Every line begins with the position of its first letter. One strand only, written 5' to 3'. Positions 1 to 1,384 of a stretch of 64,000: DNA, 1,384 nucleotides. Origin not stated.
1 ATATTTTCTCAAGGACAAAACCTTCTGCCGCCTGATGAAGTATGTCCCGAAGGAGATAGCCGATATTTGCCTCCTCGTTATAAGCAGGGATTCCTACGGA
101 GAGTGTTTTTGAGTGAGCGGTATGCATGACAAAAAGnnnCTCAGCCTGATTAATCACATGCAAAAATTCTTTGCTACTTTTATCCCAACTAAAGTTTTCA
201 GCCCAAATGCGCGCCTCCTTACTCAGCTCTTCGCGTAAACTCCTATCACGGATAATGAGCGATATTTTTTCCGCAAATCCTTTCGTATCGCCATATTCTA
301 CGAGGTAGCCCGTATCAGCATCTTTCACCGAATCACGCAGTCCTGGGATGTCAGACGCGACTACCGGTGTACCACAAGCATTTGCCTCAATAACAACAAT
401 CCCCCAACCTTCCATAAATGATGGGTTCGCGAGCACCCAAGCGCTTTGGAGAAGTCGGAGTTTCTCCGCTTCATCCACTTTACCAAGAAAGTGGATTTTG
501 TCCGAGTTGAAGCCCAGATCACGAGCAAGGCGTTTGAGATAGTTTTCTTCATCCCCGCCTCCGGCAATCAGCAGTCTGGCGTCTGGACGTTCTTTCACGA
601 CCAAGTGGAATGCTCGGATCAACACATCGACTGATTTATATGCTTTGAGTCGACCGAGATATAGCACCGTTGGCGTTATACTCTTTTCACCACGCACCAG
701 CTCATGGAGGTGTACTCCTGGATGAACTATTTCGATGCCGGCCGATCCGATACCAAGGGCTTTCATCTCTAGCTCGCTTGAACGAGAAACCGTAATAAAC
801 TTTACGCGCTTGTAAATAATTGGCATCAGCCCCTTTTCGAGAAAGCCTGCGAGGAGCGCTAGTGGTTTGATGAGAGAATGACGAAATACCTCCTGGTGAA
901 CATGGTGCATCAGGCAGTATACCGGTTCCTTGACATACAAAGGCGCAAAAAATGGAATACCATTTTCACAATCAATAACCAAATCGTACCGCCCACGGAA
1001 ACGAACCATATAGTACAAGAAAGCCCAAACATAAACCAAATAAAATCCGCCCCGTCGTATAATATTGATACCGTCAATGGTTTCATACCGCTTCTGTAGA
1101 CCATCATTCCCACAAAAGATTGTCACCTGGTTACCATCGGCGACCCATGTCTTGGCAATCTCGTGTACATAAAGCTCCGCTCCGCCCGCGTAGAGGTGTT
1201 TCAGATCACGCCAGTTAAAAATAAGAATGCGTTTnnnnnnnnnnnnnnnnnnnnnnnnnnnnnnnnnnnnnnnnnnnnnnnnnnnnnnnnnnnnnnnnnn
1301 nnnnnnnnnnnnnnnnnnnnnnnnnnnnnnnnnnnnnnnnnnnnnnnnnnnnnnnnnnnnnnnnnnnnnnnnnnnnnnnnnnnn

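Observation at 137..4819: A 1560-aa single polypeptide fusing two GT2 domains, a flippase-like 12-14-TM module and a GT4 domain, next to the dTDP-rhamnose genes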

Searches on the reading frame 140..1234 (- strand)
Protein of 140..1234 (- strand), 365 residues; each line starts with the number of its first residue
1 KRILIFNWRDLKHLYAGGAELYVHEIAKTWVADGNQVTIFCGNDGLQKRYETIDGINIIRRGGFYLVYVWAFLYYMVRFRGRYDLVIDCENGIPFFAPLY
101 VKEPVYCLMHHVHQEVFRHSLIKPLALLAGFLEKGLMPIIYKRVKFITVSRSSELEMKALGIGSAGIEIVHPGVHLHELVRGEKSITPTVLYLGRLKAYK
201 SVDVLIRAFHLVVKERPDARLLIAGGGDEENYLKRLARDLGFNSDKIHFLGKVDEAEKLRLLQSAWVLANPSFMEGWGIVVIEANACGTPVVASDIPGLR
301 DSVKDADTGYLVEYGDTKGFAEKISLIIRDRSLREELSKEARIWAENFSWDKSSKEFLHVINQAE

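Call 31: search_protein_families(library=ncbifam, proteins=[window:140-1234:-], max_evalue=1)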
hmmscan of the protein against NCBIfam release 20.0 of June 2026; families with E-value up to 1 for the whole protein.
window:140-1234:- (365 aa): 49 families (the best 25 are shown)
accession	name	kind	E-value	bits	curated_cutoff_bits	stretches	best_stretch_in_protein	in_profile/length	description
TIGR03449.1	mycothiol_MshA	equivalog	1.5e-35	122.9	462.5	1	167-364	190-403/406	D-inositol-3-phosphate glycosyltransferase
TIGR04047.1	MSMEG_0565_glyc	hypoth_equivalog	6.6e-27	94.5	259.85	1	185-359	191-369/373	MSMEG_0565 family glycosyltransferase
TIGR03999.1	thiol_BshA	equivalog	2.3e-26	92.6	273.7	1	190-359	202-368/375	N-acetyl-alpha-D-glucosaminyl L-malate synthase BshA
NF041876.1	EPS_EpsE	equivalog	1e-25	90.8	400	1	188-345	215-376/389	exopolysaccharide biosynthesis GT4 family glycosyltransferase EpsE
TIGR03088.1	stp2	hypoth_equivalog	1.5e-23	83.5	409.05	1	189-362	196-371/374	TIGR03088 family PEP-CTERM/XrtA system glycosyltransferase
NF041010.1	glycosy_Agl16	equivalog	1.6e-23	83.2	575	2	140-360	130-347/352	glycosylation protein Agl16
TIGR04063.1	stp3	hypoth_equivalog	9.1e-23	80.8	442.05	1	190-362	216-393/397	TIGR04063 family PEP-CTERM/XrtA system glycosyltransferase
NF038229.1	Glyco4_Geo_Pelo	equivalog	1e-22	80.6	400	1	166-362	141-334/338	GPMC system family 4 glycosyltransferase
NF050056.1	ProtGlycPglH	equivalog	4.1e-22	78.7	600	1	174-363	166-352/354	GalNAc-alpha-(1->4)-GalNAc-alpha-(1->3)-diNAcBac-PP-undecaprenol alpha-1,4-N-acetyl-D-galactosaminyltransferase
TIGR02149.1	glgA_Coryne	subfamily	3.8e-21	75.7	302.4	1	187-360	204-386/391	glycogen synthase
TIGR04157.1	glyco_rSAM_CFB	subfamily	5.1e-21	75.1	400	1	189-319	229-355/406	TIGR04157 family glycosyltransferase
NF038295.1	EPS_HpsP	equivalog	1.8e-19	70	550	1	185-362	205-385/388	hormogonium polysaccharide biosynthesis glycosyltransferase HpsP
NF046085.1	XrtY_assoc_Gly1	equivalog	3.6e-19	68.9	400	1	187-359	209-379/387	XrtY-associated glycosyltransferase XYAG1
NF050063.1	ProtGlycPglJ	equivalog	1.3e-18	67.4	500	1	120-358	121-360/363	N-acetylgalactosamine-N,N'-diacetylbacillosaminyl-diphospho-undecaprenol 4-alpha-N-acetylgalactosaminyltransferase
TIGR04348.1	TIGR04348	equivalog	8.7e-18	64.4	300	1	189-362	139-309/310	selenoneine biosynthesis selenosugar synthase SenB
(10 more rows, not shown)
